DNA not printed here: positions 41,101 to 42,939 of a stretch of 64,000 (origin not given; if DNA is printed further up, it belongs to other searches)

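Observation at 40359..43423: Operon pairing a tubulin-tyrosine-ligase-like ATP-grasp with a RimK-like glutamate ligase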

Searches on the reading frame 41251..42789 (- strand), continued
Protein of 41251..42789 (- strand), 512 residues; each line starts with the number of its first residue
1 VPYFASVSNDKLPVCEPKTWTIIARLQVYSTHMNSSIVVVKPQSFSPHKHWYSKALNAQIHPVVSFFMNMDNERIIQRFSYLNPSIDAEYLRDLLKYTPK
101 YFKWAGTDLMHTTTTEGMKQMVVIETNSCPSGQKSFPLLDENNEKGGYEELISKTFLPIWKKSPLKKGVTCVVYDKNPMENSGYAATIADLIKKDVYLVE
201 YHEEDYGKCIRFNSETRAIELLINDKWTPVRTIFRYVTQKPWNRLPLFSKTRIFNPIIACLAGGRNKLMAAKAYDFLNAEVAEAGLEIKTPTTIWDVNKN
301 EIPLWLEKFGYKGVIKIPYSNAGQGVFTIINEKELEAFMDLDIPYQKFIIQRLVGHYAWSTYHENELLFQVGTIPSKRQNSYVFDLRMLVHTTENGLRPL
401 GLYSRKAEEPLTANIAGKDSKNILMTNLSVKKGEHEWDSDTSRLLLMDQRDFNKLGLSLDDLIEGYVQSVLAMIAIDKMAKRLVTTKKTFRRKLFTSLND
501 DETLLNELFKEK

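Call 24: find_related_loci(query=A1, collection=genome_contigs, flank=7000)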
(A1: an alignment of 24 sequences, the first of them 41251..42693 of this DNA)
Query A1 (480 aa) in genome_contigs; peptide patterns used: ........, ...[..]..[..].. (x = any residue, [..] = any of these).
600 stretches matched a pattern (row limit reached: there are more); 571 encode a relative of the query (tblastn E <= 1e-3); the best 80 are kept; 80 distinct loci.
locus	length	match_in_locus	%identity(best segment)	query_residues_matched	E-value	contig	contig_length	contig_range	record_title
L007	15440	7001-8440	79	1-480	0e+0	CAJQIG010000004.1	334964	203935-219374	uncultured Patescibacteria group bacterium isolate 0.2_20180412_Bin_MAXBIN_228_sub_1 genome assembly, contig: c_00000000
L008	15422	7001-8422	71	5-478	0e+0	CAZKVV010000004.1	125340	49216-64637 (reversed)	MAG TPA_asm: uncultured Pseudomonadales bacterium isolate SRP286056_co2_531 genome assembly, contig: NODE_115_length_125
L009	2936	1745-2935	71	5-401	0e+0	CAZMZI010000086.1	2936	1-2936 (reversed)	MAG TPA_asm: uncultured Pseudomonadales bacterium isolate SRP192515_co1_162 genome assembly, contig: NODE_41031_length_2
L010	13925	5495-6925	56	1-478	0e+0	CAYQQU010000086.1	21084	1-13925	MAG TPA_asm: uncultured Saprospiraceae bacterium isolate SRP141376_co3_105 genome assembly, contig: NODE_6745_length_210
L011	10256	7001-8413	56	7-477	0e+0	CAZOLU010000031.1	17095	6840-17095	MAG TPA_asm: uncultured Saprospiraceae bacterium isolate SRP141376_co3_133 genome assembly, contig: NODE_9114_length_170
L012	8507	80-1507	57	5-478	0e+0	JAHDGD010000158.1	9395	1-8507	MAG: Saprospiraceae bacterium isolate MAG-38 RZ_20570, whole genome shotgun sequence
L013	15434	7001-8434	55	1-477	0e+0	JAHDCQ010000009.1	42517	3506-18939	MAG: Saprospiraceae bacterium isolate MAG-138 RZ_2439, whole genome shotgun sequence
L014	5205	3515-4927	56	7-476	0e+0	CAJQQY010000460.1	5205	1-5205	MAG: uncultured Saprospiraceae bacterium isolate 3_20180529_Bin_METABAT_102_1 genome assembly, contig: c_000011167961, w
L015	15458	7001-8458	54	1-478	0e+0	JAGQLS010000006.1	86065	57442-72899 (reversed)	MAG: Candidatus Woesebacteria bacterium isolate HKST-UBA22 NODE_6_length_86065_cov_4.831104, whole genome shotgun sequen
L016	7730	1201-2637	57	1-477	0e+0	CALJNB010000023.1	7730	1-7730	MAG: uncultured bacterium isolate H3_Bin_METABAT__215_1_1 genome assembly, contig: c_000002831069, whole genome shotgun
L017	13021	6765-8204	57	1-478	0e+0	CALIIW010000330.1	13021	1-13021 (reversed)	MAG: uncultured Saprospiraceae bacterium isolate R3_Bin_METABAT__200_sub_1 genome assembly, contig: c_000000539206, whol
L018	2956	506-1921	55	7-477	0e+0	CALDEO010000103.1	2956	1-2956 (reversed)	MAG: uncultured Saprospiraceae bacterium isolate B3_Bin_Bin_8_sub_1 genome assembly, contig: c_000000339479, whole genom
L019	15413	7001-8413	55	7-477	0e+0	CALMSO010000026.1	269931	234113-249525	MAG TPA_asm: uncultured Saprospiraceae bacterium isolate SRR2107179_bin.64_CONCOCT_v1.1_MAG genome assembly, contig: ERZ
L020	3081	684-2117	55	1-477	0e+0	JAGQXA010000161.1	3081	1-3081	MAG: Saprospiraceae bacterium isolate HKST-UBA27 k127_171830, whole genome shotgun sequence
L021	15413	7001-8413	54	7-477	0e+0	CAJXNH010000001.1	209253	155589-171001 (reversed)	MAG TPA_asm: uncultured Phaeodactylibacter sp. isolate SRR4030062_bin.2_MetaBAT_v2.12.1_MAG genome assembly, contig: NOD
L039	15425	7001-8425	54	3-477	1e-180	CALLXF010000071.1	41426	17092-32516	MAG: uncultured Saprospiraceae bacterium isolate H3_Bin_METABAT__188_1 genome assembly, contig: c_000001086725, whole ge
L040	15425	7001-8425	55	5-477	2e-180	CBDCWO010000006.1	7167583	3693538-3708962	MAG: Saprospiraceae bacterium isolate 8f258a33-164f-459e-8f56-d9c1350ac0c0 genome assembly, contig: contig_6, whole geno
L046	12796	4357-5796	56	1-478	2e-180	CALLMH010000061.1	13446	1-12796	MAG: uncultured Saprospiraceae bacterium isolate L4_Bin_METABAT__129_1 genome assembly, contig: c_000000119735, whole ge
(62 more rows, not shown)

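Call 29: search_protein_families(library=pfam, proteins=[L040:8428-9435:+, L040:9392-10390:+, L040:10468-11895:+, L040:11876-12745:+, L039:10746-11720:+, L046:7779-8216:+, L021:8422-9267:+, L021:9545-11215:+, L021:5295-6299:+, L021:6296-6919:+], max_evalue=0.001)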
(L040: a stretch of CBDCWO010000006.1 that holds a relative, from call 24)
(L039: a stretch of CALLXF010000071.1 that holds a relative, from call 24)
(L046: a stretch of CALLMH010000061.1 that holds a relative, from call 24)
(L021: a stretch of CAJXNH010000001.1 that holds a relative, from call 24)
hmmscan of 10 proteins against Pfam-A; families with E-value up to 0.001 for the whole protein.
L040:8428-9435:+ (335 aa): 2 families
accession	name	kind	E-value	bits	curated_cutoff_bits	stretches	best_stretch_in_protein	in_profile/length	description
PF02955.21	GSH-S_ATP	-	7.9e-28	97.5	23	1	130-313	2-174/175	Prokaryotic glutathione synthetase, ATP-grasp domain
PF08443.16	RimK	-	9.9e-07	29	21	1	198-300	72-165/188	RimK-like ATP-grasp domain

L040:9392-10390:+ (332 aa): 1 family
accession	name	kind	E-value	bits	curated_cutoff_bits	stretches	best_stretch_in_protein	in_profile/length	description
PF24827.1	AstE_AspA_cat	-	7e-34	117.5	25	1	61-239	2-191/192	Succinylglutamate desuccinylase/Aspartoacylase catalytic domain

L040:10468-11895:+ (475 aa): 1 family
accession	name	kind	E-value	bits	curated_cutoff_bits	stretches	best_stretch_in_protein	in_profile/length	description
PF02784.22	Orn_Arg_deC_N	-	3.7e-22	79.4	23.4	1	74-314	16-246/247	Pyridoxal-dependent decarboxylase, pyridoxal binding domain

L040:11876-12745:+ (289 aa): 1 family
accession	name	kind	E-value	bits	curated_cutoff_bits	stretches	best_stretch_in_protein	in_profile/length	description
PF00491.26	Arginase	-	2.2e-54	185.3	22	1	24-280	3-279/280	Arginase family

L039:10746-11720:+ (324 aa): 1 family
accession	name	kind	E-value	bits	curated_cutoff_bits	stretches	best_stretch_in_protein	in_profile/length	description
PF01916.23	DS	-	6.9e-45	154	27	1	18-320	11-287/288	Deoxyhypusine synthase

L046:7779-8216:+ (145 aa): 0 families

L021:8422-9267:+ (281 aa): 2 families
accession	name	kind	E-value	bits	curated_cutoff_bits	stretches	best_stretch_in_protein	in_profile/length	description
PF00924.24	MS_channel_2nd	-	2.9e-17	63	20.2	1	98-161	3-65/68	Mechanosensitive ion channel, beta-domain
PF21082.3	MS_channel_3rd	-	8.5e-05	23.3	21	1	174-264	4-88/88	Mechanosensitive ion channel MscS, C-terminal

L021:9545-11215:+ (556 aa): 1 family
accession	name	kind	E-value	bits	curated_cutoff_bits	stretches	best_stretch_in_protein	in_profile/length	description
PF01268.25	FTHFS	-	1.9e-260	865.3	27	1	3-556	2-556/556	Formate--tetrahydrofolate ligase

L021:5295-6299:+ (334 aa): 1 family
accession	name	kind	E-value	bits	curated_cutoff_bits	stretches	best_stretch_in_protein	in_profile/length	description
PF00425.24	Chorismate_bind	-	9.9e-56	189.6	27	1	78-321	4-257/257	chorismate binding enzyme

L021:6296-6919:+ (207 aa): 1 family
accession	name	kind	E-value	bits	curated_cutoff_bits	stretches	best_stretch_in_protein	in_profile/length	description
PF01063.24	Aminotran_4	-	9.5e-15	55.5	28.5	1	5-184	2-216/223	Amino-transferase class IV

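Call 31: search_solved_structures(query=A1, max_evalue=10, show_alignments=3)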
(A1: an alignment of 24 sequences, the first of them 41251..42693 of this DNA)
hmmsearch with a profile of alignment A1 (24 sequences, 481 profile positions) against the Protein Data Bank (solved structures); distinct sequences matched with E-value up to 10: 2.
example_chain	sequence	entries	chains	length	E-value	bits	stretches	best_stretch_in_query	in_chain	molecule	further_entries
7du6_A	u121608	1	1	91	0.14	13.8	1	411-468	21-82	mkDPBB_sym2 protein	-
7di1_A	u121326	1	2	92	0.5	11.9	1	398-445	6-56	mkDPBB_sym_86 protein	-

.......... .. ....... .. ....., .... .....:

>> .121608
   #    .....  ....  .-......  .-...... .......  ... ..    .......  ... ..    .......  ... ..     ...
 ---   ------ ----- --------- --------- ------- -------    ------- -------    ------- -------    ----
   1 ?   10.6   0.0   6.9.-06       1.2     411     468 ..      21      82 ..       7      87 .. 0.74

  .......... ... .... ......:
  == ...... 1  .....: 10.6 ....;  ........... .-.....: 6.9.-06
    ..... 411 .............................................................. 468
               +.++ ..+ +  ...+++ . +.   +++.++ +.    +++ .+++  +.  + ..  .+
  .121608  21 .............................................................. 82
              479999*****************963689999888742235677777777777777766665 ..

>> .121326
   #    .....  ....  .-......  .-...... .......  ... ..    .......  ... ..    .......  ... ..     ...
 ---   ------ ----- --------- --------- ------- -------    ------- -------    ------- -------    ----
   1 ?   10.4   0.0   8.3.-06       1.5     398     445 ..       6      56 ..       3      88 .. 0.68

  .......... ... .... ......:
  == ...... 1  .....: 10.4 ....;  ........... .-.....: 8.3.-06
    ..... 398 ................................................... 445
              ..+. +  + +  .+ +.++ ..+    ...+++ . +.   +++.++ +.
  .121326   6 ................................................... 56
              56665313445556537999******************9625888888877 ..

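Call 32: search_protein_families(library=ncbifam, proteins=[L040:8428-9435:+, L040:9392-10390:+, L046:7779-8216:+, L001:7584-7997:+, L040:7001-8425:+], max_evalue=0.01)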
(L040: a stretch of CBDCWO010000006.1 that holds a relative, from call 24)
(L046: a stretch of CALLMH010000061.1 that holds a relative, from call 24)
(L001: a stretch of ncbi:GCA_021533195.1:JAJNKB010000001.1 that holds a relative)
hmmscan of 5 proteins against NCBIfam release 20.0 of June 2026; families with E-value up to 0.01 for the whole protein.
L040:8428-9435:+ (335 aa): 7 families
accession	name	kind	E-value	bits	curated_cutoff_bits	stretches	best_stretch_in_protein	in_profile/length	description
NF003573.0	PRK05246.1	equivalog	4e-37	127.7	272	1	83-326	74-310/316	glutathione synthase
TIGR01380.1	glut_syn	equivalog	3e-35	121.7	299.05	1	48-325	42-308/312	glutathione synthase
NF009110.0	PRK12458.1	subfamily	6.1e-24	84.7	408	1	81-314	78-316/349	glutathione synthetase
NF040720.1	MptN_Meth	equivalog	8.3e-20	71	350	1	103-300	77-267/291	tetrahydromethanopterin:alpha-L-glutamate ligase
TIGR00768.1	rimK_fam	subfamily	1.3e-15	57.5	143.4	1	104-300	64-253/276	RimK family alpha-L-glutamate ligase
TIGR02144.1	LysX_arch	equivalog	1.3e-06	27.7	275.6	1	117-300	75-252/281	lysine biosynthesis protein LysX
NF007764.0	PRK10446.1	equivalog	0.0095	15.2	331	0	208-323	175-284/300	30S ribosomal protein S6--L-glutamate ligase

L040:9392-10390:+ (332 aa): 4 families
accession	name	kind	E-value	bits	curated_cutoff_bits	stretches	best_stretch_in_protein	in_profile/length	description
TIGR02994.1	ectoine_eutE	equivalog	8.5e-25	87.4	402.7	1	41-322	28-319/325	N(2)-acetyl-L-2,4-diaminobutanoate deacetylase DoeB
TIGR03242.1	arg_catab_astE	equivalog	5.5e-06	25.9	305.65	1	66-221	46-216/319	succinylglutamate desuccinylase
NF002601.0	PRK02259.1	equivalog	8e-05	21.9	180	1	66-158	9-108/293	aspartoacylase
NF003706.0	PRK05324.1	subfamily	0.0001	21.5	170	1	66-219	54-223/336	succinylglutamate desuccinylase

L046:7779-8216:+ (145 aa): 0 families

L001:7584-7997:+ (137 aa): 0 families

L040:7001-8425:+ (475 aa): 1 family
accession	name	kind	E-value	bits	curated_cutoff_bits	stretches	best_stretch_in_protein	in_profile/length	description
TIGR00768.1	rimK_fam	subfamily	0.0026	17.2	143.4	1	244-320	93-171/276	RimK family alpha-L-glutamate ligase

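Call 45: search_protein_representatives(alignment_id=A1)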
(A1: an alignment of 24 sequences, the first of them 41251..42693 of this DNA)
Query: 24 sequences, 481 profile positions. Proteins with E-value up to 0.001 (for the whole library): 895; up to 1e-10: 668; up to 1e-30: 274. The best 150 are listed.
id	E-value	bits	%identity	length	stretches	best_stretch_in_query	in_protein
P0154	2.2e-213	725.5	-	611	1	8-479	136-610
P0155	1.2e-189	647.2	-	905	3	194-392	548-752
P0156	1.2e-185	634.0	-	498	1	5-479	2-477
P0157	5.2e-180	615.4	-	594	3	193-479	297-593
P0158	7.2e-171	585.3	-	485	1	6-479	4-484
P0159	1.7e-167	574.1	-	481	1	4-479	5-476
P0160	4.7e-166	569.4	-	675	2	193-479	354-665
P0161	2.1e-165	567.2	-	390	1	90-479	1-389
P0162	6.0e-163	559.1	-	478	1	4-479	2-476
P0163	2.7e-161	553.7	-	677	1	17-458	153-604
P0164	5.5e-161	552.7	-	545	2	173-479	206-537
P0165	2.6e-160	550.4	-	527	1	4-479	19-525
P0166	3.0e-153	527.2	-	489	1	4-479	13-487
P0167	3.7e-153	526.9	-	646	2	131-454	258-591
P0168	1.3e-152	525.0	-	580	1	6-479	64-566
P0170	6.6e-151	519.4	-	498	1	7-479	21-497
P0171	1.3e-150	518.4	-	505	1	8-480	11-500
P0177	5.1e-143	493.4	-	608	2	4-388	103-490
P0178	8.0e-143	492.8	-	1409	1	4-479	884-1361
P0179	2.2e-142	491.3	-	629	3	6-195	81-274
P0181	2.4e-140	484.6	-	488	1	7-479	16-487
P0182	6.8e-140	483.1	-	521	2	193-479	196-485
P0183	8.3e-140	482.8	-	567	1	5-479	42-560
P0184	1.0e-139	482.5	-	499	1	7-480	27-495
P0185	3.6e-139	480.7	-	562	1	5-479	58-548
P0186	1.1e-138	479.1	-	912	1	6-479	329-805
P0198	2.4e-121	421.9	-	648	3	250-443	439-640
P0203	1.6e-113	396.1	-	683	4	192-332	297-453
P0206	6.7e-109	380.9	-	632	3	88-310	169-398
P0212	2.8e-105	368.9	-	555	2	8-337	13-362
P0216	6.7e-103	361.1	-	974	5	114-331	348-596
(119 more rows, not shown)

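Call 46: search_protein_families(library=pfam, proteins=[P0154, P0155, P0178, P0186, P0163, P0160, P0216, P0167, P0157, P0203], max_evalue=0.001)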
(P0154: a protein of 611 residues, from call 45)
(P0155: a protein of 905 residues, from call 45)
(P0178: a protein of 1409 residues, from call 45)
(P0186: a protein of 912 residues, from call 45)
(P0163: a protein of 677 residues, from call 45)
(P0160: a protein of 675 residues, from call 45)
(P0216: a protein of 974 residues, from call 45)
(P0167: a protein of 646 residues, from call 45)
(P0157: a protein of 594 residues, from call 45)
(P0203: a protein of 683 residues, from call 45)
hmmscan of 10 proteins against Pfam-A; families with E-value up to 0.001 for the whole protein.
P0154 (611 aa): 0 families

P0155 (905 aa): 0 families

P0178 (1409 aa): 3 families
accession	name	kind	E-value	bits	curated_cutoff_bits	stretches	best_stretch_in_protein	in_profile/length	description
PF00004.35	AAA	-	3.2e-11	44.2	21.2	1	326-395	2-69/131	ATPase family associated with various cellular activities (AAA)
PF25361.1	AAA_lid_RFC1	-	2.6e-10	40.1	34.9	1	457-510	4-57/59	RFC1-like, AAA+ ATPase lid domain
PF07728.20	AAA_5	-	0.00078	19.9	22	0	326-401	3-84/139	AAA domain (dynein-related subfamily)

P0186 (912 aa): 0 families

P0163 (677 aa): 0 families

P0160 (675 aa): 0 families

P0216 (974 aa): 0 families

P0167 (646 aa): 0 families

P0157 (594 aa): 0 families

P0203 (683 aa): 0 families

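Call 47: list_cluster_members(proteins=[P0154, P0155, P0178, P0186, P0163, P0160, P0216, P0156, P0158, P0165])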
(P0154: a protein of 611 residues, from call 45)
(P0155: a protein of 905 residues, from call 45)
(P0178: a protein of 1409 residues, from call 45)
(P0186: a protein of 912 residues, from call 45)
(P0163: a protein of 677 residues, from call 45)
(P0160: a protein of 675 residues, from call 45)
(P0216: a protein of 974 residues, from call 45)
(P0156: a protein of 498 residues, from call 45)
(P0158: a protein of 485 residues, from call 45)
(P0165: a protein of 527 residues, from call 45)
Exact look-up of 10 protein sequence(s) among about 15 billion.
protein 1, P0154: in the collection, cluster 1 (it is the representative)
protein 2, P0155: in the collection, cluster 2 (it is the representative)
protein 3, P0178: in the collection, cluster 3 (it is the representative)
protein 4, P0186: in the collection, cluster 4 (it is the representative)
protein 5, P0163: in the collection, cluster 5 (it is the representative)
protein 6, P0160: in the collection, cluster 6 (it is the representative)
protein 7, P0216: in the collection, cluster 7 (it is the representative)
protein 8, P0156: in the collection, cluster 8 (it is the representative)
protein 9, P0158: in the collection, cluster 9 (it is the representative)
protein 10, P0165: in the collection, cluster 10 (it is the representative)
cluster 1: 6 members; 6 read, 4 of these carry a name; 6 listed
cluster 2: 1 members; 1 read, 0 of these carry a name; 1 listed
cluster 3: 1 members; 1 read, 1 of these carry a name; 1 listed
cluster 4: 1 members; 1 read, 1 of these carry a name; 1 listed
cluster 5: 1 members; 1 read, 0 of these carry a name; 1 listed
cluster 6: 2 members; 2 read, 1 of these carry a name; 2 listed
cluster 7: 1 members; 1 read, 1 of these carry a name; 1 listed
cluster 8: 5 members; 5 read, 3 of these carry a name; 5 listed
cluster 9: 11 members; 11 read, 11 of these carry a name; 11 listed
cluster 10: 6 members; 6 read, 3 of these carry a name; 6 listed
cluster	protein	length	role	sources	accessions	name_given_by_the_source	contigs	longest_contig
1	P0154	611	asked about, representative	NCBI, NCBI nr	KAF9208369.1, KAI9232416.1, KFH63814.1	hypothetical protein BGZ59_010679 [Podila verticillata]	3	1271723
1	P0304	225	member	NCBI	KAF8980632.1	hypothetical protein BGZ52_003749, partial [Haplosporangium bisporale]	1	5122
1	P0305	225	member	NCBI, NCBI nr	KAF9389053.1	hypothetical protein CPC16_006091 [Podila verticillata]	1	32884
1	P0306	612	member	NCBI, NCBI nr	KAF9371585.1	hypothetical protein CPB97_001864 [Podila verticillata]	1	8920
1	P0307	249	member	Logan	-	-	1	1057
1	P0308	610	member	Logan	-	-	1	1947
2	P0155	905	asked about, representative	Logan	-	-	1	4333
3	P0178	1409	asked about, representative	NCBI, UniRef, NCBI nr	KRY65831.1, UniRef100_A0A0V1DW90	Chromosome transmission fidelity protein 18 -like protein [Trichinella pseudospiralis] | Chromosome transmission fidelity protein 18-like protein n=1 Tax=Trichinella ...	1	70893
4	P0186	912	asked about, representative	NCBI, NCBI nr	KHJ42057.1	hypothetical protein D918_07780 [Trichuris suis]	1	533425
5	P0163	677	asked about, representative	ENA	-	-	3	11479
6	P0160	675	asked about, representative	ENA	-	-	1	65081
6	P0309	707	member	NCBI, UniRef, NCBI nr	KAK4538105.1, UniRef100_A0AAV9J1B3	hypothetical protein CDCA_CDCA16G4130 [Cyanidium caldarium] | Uncharacterized protein n=1 Tax=Cyanidium caldarium TaxID=2771 RepID=A0AAV9J1B3_CYACA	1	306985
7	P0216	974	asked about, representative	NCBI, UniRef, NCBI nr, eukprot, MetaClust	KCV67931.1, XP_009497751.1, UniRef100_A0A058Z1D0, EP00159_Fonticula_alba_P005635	hypothetical protein H696_05657 [Fonticula alba] | Uncharacterized protein n=1 Tax=Fonticula alba TaxID=691883 RepID=A0A058Z1D0_FONAL | XP_009497751.1 hypothetical protein H696_05657 [Fonticula alba]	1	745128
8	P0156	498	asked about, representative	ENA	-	-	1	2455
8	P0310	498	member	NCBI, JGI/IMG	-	hypothetical protein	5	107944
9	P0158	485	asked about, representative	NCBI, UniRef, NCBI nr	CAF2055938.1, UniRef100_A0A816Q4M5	unnamed protein product [Rotaria magnacalcarata] | Uncharacterized protein n=1 Tax=Rotaria magnacalcarata TaxID=392030 RepID=A0A816Q4M5_9BILA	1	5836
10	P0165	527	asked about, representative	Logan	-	-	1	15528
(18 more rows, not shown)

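Call 48: search_protein_families(library=ncbifam, proteins=[L040:10468-11895:+, L040:11876-12745:+, L039:10746-11720:+], max_evalue=0.00001)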
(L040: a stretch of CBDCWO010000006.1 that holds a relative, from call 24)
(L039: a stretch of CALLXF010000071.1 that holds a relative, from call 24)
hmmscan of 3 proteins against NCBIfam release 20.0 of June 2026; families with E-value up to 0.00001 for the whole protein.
L040:10468-11895:+ (475 aa): 7 families
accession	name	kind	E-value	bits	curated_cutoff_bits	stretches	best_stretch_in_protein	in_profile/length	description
NF003763.0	PRK05354.1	equivalog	1.2e-51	176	369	2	53-334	74-366/636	biosynthetic arginine decarboxylase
TIGR01273.1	speA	equivalog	2.4e-46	158.5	624.1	2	53-335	67-359/624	arginine decarboxylase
TIGR01048.1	lysA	equivalog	1.4e-28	99.5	297.9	1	23-422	5-381/417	diaminopimelate decarboxylase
NF052544.1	OrLyDeCDokD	equivalog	3.2e-15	55.7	700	1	20-464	19-457/461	ornithine/lysine decarboxylase DokD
NF041039.1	FslC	exception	1.7e-14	53.5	500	1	58-390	39-367/418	rhizoferrin biosystnesis N-citrylornithine decarboxylase FslC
NF006515.0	PRK08961.1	equivalog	1.1e-12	46.8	802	1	80-346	530-777/861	bifunctional aspartate kinase/diaminopimelate decarboxylase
TIGR03099.1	dCO2ase_PEP1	hypoth_equivalog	2.2e-12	46.8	478.45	1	21-345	2-310/398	pyridoxal-dependent decarboxylase, exosortase A system-associated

L040:11876-12745:+ (289 aa): 5 families
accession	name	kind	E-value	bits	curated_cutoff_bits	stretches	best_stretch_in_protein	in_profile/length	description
TIGR01230.1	agmatinase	equivalog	2.8e-57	194.5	174.3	1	19-281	10-274/275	agmatinase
NF002564.0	PRK02190.1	subfamily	4.7e-34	117.9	302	1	16-263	27-280/307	agmatinase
TIGR01229.1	rocF_arginase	equivalog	7.5e-24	84.6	227.6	2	161-262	167-274/300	arginase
TIGR01227.1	hutG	equivalog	3.2e-23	82.4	229.15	1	28-261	41-286/307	formimidoylglutamase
NF010347.0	PRK13775.1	equivalog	1.9e-09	37.2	381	0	177-265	225-308/331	formimidoylglutamase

L039:10746-11720:+ (324 aa): 7 families
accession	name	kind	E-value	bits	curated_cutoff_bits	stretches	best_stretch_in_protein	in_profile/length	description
NF001980.1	PRK00770.1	equivalog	3.8e-35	121.6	450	1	6-323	11-322/350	homospermidine biosynthesis protein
NF002006.0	PRK00805.1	equivalog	1.5e-32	112.7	434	1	18-318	33-315/338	deoxyhypusine synthase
NF002630.0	PRK02301.1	equivalog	2.1e-30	106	364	1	17-321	36-311/318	deoxyhypusine synthase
NF002699.1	PRK02492.1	equivalog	4.1e-29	101.5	500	1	17-321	29-319/338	1,9-bis(guanidino)-5-aza-nonane synthase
TIGR00321.1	dhys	equivalog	9.3e-28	97.4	304.25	1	7-323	13-301/301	deoxyhypusine synthase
NF002294.1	PRK01221.1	equivalog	4.5e-27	95.2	350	1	14-320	21-299/300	deoxyhypusine synthase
NF003052.1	PRK03971.1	equivalog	1.3e-20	73.9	380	1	18-323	46-334/334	deoxyhypusine synthase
